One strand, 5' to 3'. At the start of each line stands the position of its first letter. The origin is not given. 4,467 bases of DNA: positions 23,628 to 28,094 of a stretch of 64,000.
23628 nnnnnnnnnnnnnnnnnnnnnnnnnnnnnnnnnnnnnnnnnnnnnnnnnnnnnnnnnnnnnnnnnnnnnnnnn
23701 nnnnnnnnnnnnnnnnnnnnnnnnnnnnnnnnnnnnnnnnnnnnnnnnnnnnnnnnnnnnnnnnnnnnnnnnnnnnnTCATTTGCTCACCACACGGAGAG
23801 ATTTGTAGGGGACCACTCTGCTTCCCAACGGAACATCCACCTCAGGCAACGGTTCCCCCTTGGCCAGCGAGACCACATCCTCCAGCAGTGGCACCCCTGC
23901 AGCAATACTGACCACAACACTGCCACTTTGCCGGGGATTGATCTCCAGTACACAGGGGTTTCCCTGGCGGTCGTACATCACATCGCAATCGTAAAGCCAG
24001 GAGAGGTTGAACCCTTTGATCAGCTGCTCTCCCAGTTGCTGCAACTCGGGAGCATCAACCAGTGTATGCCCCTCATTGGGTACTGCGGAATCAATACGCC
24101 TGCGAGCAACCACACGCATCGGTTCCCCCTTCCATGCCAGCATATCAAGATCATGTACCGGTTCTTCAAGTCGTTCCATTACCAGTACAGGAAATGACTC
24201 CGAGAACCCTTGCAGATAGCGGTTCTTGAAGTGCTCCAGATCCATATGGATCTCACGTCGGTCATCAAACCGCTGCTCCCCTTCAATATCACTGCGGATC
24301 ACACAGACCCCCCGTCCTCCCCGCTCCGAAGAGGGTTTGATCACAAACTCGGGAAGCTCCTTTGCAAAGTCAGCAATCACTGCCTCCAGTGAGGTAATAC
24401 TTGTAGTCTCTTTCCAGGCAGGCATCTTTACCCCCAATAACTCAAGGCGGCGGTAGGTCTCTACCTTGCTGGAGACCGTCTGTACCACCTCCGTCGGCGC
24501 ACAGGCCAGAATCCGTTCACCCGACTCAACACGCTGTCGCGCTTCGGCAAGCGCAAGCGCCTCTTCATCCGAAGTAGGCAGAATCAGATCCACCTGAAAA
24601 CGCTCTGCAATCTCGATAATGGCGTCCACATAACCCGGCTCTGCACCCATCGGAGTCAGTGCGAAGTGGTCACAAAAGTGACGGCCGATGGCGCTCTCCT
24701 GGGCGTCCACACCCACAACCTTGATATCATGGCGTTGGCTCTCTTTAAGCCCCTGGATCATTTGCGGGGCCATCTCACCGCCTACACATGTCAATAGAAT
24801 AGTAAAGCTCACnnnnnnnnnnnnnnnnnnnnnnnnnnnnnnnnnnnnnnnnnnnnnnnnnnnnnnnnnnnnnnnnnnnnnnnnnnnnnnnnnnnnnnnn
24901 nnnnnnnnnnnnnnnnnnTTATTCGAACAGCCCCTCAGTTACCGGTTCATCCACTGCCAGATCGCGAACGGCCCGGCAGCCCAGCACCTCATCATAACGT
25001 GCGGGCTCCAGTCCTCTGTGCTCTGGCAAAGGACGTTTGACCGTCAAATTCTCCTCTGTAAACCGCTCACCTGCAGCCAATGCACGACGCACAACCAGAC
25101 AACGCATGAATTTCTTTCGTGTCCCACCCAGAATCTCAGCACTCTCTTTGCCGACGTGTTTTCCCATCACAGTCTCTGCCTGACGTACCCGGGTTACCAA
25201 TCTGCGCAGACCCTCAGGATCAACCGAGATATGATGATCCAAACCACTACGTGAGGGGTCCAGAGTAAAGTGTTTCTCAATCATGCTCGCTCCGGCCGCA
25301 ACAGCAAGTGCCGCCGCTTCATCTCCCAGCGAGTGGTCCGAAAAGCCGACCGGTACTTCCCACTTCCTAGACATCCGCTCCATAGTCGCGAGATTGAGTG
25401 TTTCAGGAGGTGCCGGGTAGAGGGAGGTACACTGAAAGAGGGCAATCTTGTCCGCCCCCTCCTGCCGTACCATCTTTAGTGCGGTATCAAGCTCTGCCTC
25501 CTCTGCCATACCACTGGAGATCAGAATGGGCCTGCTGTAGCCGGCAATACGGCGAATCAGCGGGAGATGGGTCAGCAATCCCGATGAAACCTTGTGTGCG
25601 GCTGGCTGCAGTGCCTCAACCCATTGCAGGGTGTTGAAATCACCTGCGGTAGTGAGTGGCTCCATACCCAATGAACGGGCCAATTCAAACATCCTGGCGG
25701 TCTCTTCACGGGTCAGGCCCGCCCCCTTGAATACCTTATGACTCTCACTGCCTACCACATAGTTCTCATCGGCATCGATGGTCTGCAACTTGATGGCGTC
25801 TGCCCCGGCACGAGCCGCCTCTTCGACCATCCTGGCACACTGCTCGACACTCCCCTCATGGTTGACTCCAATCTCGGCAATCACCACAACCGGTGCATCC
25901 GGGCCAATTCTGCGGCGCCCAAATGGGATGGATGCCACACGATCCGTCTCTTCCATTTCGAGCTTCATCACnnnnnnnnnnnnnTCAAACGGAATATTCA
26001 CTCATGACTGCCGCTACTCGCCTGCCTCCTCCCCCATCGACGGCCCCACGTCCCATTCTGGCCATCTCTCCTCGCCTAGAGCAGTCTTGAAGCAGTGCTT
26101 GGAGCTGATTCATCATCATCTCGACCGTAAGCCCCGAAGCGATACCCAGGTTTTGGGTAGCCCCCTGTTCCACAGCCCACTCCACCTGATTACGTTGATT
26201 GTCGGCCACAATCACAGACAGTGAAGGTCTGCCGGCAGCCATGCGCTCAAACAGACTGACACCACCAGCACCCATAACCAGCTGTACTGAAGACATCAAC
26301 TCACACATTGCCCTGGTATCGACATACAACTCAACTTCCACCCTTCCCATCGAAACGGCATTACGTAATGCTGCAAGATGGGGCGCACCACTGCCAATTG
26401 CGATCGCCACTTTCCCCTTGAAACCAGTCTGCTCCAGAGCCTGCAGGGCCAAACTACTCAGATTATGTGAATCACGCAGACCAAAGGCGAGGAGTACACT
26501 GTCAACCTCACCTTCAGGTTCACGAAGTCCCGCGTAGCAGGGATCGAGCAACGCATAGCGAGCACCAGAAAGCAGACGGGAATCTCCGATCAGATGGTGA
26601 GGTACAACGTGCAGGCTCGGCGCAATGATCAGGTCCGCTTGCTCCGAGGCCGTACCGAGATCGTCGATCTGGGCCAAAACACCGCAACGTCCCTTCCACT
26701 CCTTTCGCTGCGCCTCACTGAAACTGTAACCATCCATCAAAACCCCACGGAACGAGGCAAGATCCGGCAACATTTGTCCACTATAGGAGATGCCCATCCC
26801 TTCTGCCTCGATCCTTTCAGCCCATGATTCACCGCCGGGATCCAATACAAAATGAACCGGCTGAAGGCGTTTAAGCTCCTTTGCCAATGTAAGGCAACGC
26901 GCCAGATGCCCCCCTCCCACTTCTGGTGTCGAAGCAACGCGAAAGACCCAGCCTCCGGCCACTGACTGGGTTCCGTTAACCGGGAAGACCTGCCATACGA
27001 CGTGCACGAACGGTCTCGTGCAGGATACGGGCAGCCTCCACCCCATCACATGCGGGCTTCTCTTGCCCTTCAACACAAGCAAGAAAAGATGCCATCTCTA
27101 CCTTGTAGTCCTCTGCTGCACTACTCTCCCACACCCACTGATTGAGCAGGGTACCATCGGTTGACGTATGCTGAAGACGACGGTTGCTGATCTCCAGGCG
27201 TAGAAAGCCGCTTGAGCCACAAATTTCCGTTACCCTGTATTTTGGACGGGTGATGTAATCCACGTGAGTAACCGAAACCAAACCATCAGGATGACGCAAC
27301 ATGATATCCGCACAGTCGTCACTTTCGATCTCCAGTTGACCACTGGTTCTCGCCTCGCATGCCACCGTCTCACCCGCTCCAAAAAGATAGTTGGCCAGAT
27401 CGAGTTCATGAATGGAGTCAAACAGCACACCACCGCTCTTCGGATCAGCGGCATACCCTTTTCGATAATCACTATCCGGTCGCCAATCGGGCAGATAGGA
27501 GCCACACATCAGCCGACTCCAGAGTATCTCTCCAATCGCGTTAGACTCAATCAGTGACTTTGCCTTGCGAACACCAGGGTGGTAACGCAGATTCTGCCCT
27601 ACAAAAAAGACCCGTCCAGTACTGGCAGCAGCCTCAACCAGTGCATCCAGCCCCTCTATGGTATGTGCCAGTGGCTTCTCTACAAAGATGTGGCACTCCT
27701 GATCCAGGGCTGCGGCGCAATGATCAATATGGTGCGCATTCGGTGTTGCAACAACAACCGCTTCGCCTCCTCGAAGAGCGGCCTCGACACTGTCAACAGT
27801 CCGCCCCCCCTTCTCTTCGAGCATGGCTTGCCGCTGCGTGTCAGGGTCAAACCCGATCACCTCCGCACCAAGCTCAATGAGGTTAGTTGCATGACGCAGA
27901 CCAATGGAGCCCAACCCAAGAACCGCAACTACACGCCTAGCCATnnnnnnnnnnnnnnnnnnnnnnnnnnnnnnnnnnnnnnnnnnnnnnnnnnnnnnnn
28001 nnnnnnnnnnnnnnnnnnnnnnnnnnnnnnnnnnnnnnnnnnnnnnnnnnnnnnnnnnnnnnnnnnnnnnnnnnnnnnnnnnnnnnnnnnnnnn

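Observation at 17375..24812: Decoration module: two ATP-grasp ligases, HemL-like aminotransferase, 2-hydroxyacid dehydrogenase, phosphoesterase, methyltransferases, second cytidylyltransferase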

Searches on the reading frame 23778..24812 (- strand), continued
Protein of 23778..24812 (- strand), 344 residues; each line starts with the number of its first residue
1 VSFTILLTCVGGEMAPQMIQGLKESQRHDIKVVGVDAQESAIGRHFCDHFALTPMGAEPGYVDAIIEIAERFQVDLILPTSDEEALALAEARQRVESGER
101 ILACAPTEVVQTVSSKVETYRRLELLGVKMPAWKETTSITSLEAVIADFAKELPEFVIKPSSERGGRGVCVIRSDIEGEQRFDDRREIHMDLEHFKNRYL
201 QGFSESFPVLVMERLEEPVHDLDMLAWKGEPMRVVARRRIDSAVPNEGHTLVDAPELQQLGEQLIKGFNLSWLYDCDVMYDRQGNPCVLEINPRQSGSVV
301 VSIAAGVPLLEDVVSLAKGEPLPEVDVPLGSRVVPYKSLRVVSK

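Call 46: find_related_loci(query=A1, collection=metagenome_contigs, flank=10000)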
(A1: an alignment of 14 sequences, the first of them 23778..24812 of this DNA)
Query A1 (344 aa) in metagenome_contigs; peptide patterns used: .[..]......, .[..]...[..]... (x = any residue, [..] = any of these).
499 stretches matched a pattern; 298 encode a relative of the query (tblastn E <= 1e-3); the best 80 are kept; 80 distinct loci.
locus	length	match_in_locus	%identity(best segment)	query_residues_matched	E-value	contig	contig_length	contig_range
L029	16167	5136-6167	56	1-344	3e-126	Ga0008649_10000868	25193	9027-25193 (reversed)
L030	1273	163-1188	52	1-342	1e-137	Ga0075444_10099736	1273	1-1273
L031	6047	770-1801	52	1-344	2e-125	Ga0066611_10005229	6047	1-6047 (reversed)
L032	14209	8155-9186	51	1-344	4e-125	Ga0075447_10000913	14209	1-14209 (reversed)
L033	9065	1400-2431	51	1-344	4e-125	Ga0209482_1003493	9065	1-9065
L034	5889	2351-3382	52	1-344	1e-124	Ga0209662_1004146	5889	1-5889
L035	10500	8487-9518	52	1-344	2e-124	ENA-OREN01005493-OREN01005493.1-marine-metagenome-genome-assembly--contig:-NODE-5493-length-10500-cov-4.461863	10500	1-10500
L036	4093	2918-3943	56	1-342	4e-125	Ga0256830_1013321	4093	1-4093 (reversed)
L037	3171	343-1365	51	3-343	2e-126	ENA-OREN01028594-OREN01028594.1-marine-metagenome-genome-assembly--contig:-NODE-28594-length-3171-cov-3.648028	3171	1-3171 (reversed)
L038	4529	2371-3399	51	1-343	2e-119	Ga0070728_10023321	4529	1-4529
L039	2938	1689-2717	51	1-343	1e-122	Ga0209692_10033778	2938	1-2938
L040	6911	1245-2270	54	3-344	5e-118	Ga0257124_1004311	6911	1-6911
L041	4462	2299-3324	52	3-344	7e-119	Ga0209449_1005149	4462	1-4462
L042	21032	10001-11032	52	1-344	3e-116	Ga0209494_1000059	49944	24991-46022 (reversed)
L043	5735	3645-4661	50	3-339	4e-114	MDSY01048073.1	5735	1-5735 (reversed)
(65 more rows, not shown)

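Call 89: search_protein_representatives(alignment_id=A1)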
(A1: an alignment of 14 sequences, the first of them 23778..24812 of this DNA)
Query: 14 sequences, 344 profile positions. Proteins with E-value up to 0.001 (for the whole library): 10831; up to 1e-10: 3841; up to 1e-30: 452. The best 150 are listed.
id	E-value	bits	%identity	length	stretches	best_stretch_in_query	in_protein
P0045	3.7e-156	535.5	-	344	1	1-343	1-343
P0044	1.2e-146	504.3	-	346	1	1-343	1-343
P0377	1.0e-127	442.0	-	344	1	1-342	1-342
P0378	1.0e-124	432.1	-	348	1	2-342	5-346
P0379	4.0e-123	426.9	-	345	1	2-342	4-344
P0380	5.7e-121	419.8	-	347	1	1-342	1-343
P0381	4.1e-119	413.7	-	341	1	3-341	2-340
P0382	5.9e-119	413.2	-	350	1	3-343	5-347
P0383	3.8e-117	407.3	-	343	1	3-342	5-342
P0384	4.6e-117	407.0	-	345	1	1-342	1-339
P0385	5.9e-116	403.3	-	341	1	1-342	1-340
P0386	6.5e-116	403.2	-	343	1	1-341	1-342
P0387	1.2e-115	402.3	-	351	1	3-342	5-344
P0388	1.9e-114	398.4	-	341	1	3-343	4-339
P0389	2.2e-114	398.2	-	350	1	1-341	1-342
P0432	4.1e-82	292.0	-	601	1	4-334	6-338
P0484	3.1e-60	220.1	-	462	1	3-337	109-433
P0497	3.0e-56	207.0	-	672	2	4-335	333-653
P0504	4.8e-55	203.1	-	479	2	3-175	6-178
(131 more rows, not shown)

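Call 90: search_protein_families(library=pfam, proteins=[P0432, P0497, P0484, P0504], max_evalue=0.001)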
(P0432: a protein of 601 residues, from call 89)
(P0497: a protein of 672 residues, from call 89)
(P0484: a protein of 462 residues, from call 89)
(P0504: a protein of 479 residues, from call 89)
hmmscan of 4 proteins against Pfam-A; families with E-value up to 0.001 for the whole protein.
P0432 (601 aa): 6 families
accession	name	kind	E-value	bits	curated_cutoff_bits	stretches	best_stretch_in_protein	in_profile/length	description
PF02348.25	CTP_transf_3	-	1.4e-34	120.2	22.6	1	355-579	1-206/217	Cytidylyltransferase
PF15632.11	ATPgrasp_Ter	-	2.1e-14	53.9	29.1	1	210-337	4-125/131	ATP-grasp in the biosynthetic pathway with Ter operon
PF21360.3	PylC-like_N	-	1.1e-13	51.6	27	1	7-104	1-95/96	PylC-like, N-terminal domain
PF02655.19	ATP-grasp_3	-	1.9e-07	31.7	23.2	1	116-301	2-160/160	ATP-grasp domain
PF14397.11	ATPgrasp_ST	-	5.5e-07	29.5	31.4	0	246-302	204-260/278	Sugar-transfer associated ATP-grasp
PF12804.13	NTP_transf_3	-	4.4e-05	24.1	27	1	369-473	15-117/160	MobA-like NTP transferase domain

P0497 (672 aa): 5 families
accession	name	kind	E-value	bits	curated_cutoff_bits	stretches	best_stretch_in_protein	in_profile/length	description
PF15632.11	ATPgrasp_Ter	-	3.8e-22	78.9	29.1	1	524-639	5-112/131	ATP-grasp in the biosynthetic pathway with Ter operon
PF21360.3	PylC-like_N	-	3.5e-13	49.9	27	1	335-431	2-95/96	PylC-like, N-terminal domain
PF02655.19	ATP-grasp_3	-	1.9e-11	44.7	23.2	1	443-615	2-159/160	ATP-grasp domain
PF14397.11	ATPgrasp_ST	-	1.2e-06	28.4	31.4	1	436-507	13-85/278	Sugar-transfer associated ATP-grasp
PF04101.22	Glyco_tran_28_C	-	0.0002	21.9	22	1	194-301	36-145/166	Glycosyltransferase family 28 C-terminal domain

P0484 (462 aa): 4 families
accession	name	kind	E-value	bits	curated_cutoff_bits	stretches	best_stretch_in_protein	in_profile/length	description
PF15632.11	ATPgrasp_Ter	-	3.3e-23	82.4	29.1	1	301-432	4-128/131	ATP-grasp in the biosynthetic pathway with Ter operon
PF02655.19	ATP-grasp_3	-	7.6e-13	49.3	23.2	1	221-393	2-159/160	ATP-grasp domain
PF21360.3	PylC-like_N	-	1.6e-08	35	27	1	112-209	2-95/96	PylC-like, N-terminal domain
PF14397.11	ATPgrasp_ST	-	0.00016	21.4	31.4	0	214-285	13-87/278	Sugar-transfer associated ATP-grasp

P0504 (479 aa): 9 families
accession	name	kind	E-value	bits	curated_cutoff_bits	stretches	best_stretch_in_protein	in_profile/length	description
PF15632.11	ATPgrasp_Ter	-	1.6e-18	67.2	29.1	1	195-315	3-117/131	ATP-grasp in the biosynthetic pathway with Ter operon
PF13302.13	Acetyltransf_3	-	6.4e-16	59.7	25.4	1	327-460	3-138/138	Acetyltransferase (GNAT) domain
PF00583.31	Acetyltransf_1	-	5.2e-13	49.7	20.7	1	356-459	16-116/116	Acetyltransferase (GNAT) family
PF21360.3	PylC-like_N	-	5.3e-11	43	27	1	34-105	24-95/96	PylC-like, N-terminal domain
PF02655.19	ATP-grasp_3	-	1e-09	39.1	23.2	1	119-286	4-159/160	ATP-grasp domain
PF13508.13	Acetyltransf_7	-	1.6e-06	28.9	27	1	386-460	11-83/84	Acetyltransferase (GNAT) domain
PF02786.22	CPSase_L_D2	-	3.6e-06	27.1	19.8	0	246-312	141-209/211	Carbamoyl-phosphate synthase L chain, ATP binding domain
PF02222.28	ATP-grasp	-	0.0008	19.5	27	0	125-184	2-59/179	ATP-grasp domain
PF14397.11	ATPgrasp_ST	-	0.00093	18.9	31.4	0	111-177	14-81/278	Sugar-transfer associated ATP-grasp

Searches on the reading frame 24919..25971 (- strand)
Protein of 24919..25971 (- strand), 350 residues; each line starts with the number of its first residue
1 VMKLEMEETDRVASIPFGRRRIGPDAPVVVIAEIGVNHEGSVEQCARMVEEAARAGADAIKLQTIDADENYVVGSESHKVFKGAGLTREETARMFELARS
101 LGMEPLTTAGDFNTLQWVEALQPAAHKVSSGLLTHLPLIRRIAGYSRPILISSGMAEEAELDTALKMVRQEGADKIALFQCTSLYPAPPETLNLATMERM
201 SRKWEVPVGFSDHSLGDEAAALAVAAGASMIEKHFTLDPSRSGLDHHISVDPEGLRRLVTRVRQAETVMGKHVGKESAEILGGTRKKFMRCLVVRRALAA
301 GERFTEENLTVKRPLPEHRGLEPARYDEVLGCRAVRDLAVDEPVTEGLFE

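Call 3: search_protein_families(library=pfam, proteins=[window:24919-25971:-], max_evalue=0.01)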
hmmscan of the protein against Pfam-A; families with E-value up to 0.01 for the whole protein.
window:24919-25971:- (350 aa): 2 families
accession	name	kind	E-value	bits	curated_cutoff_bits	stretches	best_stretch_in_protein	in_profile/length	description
PF03102.20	NeuB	-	3.4e-67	226.8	22.1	1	48-272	1-239/241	NeuB family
PF08666.17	SAF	-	2e-13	51.1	21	1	290-346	2-59/63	SAF domain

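Call 9: search_protein_families(library=ncbifam, proteins=[window:24919-25971:-], max_evalue=0.001)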
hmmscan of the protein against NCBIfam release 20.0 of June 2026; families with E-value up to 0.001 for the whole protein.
window:24919-25971:- (350 aa): 2 families
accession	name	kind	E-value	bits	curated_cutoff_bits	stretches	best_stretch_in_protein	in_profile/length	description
TIGR03569.1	NeuB_NnaB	equivalog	5.3e-81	272.2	399.65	1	29-342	2-327/329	N-acetylneuraminate synthase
TIGR03586.1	PseI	equivalog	5.1e-75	252.7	340.25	1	28-343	2-326/327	pseudaminic acid synthase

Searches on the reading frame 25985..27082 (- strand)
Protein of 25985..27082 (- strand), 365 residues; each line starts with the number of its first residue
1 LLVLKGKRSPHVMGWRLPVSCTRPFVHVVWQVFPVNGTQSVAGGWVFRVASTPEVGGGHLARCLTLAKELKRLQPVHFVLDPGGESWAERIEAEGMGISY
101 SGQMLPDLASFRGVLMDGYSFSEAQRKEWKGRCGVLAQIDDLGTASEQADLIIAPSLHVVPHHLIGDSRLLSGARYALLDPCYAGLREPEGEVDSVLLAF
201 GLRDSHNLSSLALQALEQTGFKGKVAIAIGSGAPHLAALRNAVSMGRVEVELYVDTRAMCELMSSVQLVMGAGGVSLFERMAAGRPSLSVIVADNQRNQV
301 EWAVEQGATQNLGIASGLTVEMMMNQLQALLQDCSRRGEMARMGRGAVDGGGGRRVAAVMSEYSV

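Call 4: search_protein_families(library=pfam, proteins=[window:25985-27082:-], max_evalue=0.01)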
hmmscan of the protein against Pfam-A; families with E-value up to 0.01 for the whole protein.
window:25985-27082:- (365 aa): 0 families

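Call 10: search_protein_families(library=ncbifam, proteins=[window:25985-27082:-], max_evalue=0.001)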
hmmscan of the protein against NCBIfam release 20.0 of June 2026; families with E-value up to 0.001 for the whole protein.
window:25985-27082:- (365 aa): 1 family
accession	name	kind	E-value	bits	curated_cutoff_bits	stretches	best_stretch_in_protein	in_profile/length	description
TIGR03590.1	PseG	equivalog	3.1e-40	138.5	153.55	1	46-302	4-279/280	UDP-2,4-diacetamido-2,4,6-trideoxy-beta-L-altropyranose hydrolase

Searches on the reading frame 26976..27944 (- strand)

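Call 4: search_protein_families(library=pfam, proteins=[window:26976-27944:-], max_evalue=0.01)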
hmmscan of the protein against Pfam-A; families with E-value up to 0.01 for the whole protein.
window:26976-27944:- (322 aa): 12 families
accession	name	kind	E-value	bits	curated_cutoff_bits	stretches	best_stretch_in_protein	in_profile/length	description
PF01408.29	GFO_IDH_MocA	-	1.3e-18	68.3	24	1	6-116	3-119/120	Oxidoreductase family, NAD-binding Rossmann fold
PF22725.1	GFO_IDH_MocA_C3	-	1.1e-17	64.6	27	1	125-248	1-123/124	GFO/IDH/MocA C-terminal domain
PF02894.22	GFO_IDH_MocA_C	-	2.7e-11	44.1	22.9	1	129-308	1-200/218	Oxidoreductase family, C-terminal alpha/beta domain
PF02826.25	2-Hacid_dh_C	-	1e-06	28.7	25.1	1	3-74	36-106/178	D-isomer specific 2-hydroxyacid dehydrogenase, NAD binding domain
PF03446.21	NAD_binding_2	-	6.4e-06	26.7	21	1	6-78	2-74/161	NAD binding domain of 6-phosphogluconate dehydrogenase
PF03807.23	F420_oxidored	-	6.7e-06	27.1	21.6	1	6-79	2-79/94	NADP oxidoreductase coenzyme F420-dependent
PF07991.19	KARI_N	-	3.8e-05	23.8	20.6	1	3-72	4-73/165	Acetohydroxy acid isomeroreductase, NADPH-binding domain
PF03720.21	UDPG_MGDP_dh_C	-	0.00045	21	30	1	16-70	20-75/103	UDP-glucose/GDP-mannose dehydrogenase family, UDP binding domain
PF22685.1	Gal80p_C-like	-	0.0008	20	29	1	123-190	1-69/152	Gal80p, C-terminal domain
PF03721.20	UDPG_MGDP_dh_N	-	0.002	18.2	27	1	6-45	3-42/187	UDP-glucose/GDP-mannose dehydrogenase family, NAD binding domain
PF13241.12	NAD_binding_7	-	0.0021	19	22.1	1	3-80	7-82/104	Putative NAD(P)-binding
PF01262.27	AlaDh_PNT_C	-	0.004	17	23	1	6-85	31-79/214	Alanine dehydrogenase/PNT, C-terminal domain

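Call 10: search_protein_families(library=ncbifam, proteins=[window:26976-27944:-], max_evalue=0.001)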
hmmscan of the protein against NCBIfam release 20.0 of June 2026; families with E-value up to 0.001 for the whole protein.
window:26976-27944:- (322 aa): 17 families
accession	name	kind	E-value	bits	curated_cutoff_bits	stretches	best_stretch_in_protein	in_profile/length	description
TIGR04380.1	myo_inos_iolG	equivalog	1.2e-31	109.9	355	1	6-308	4-313/330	inositol 2-dehydrogenase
NF040723.1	UDP-GlcNAcDh_Arch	equivalog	3e-27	96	450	1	6-314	3-297/302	UDP-N-acetylglucosamine 3-dehydrogenase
NF052479.1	LevoglcsnDh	equivalog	7.8e-18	64.3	650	1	63-200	77-214/386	levoglucosan dehydrogenase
NF041392.1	XylDh_Gfo6_Halo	equivalog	1.1e-15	57.3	350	1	61-301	84-325/350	D-xylose 1-dehydrogenase Gfo6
NF007574.0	PRK10206.1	equivalog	9.9e-13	47.8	352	1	62-253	68-251/345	oxidoreductase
NF008607.0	PRK11579.1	subfamily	2.6e-12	46.4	330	1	62-199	67-200/346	oxidoreductase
NF052679.1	InsChiInosDhIolG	equivalog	2.4e-11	43.2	540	1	61-297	68-297/343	bifunctional inositol 2-dehydrogenase/D-chiro-inositol 1-dehydrogenase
NF058561.1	BT_2158_fam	equivalog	1.1e-08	34.1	750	1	61-140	98-177/487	glycoside 3-dehydrogenase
NF043037.1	ThreonDh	equivalog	5.5e-08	32.6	350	1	4-74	3-73/297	L-threonate dehydrogenase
NF012005.0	PRK15461.1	equivalog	2.7e-07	30.1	348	1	5-76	3-74/298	sulfolactaldehyde 3-reductase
TIGR01692.1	HIBADH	equivalog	1.7e-05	24.3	291.6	1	9-81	2-74/288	3-hydroxyisobutyrate dehydrogenase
NF007161.0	PRK09599.1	subfamily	1.7e-05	24.2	271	1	6-80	3-80/302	NADP-dependent phosphogluconate dehydrogenase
NF004017.0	PRK05479.1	equivalog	4.3e-05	22.4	336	1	3-77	17-91/337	ketol-acid reductoisomerase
TIGR03366.1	HpnZ_proposed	hypoth_equivalog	4.5e-05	22.8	328.1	1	4-52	157-206/315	putative phosphonate catabolism associated alcohol dehydrogenase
TIGR01505.1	tartro_sem_red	equivalog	0.00011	21.5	340.75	1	6-77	2-73/291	2-hydroxy-3-oxopropionate reductase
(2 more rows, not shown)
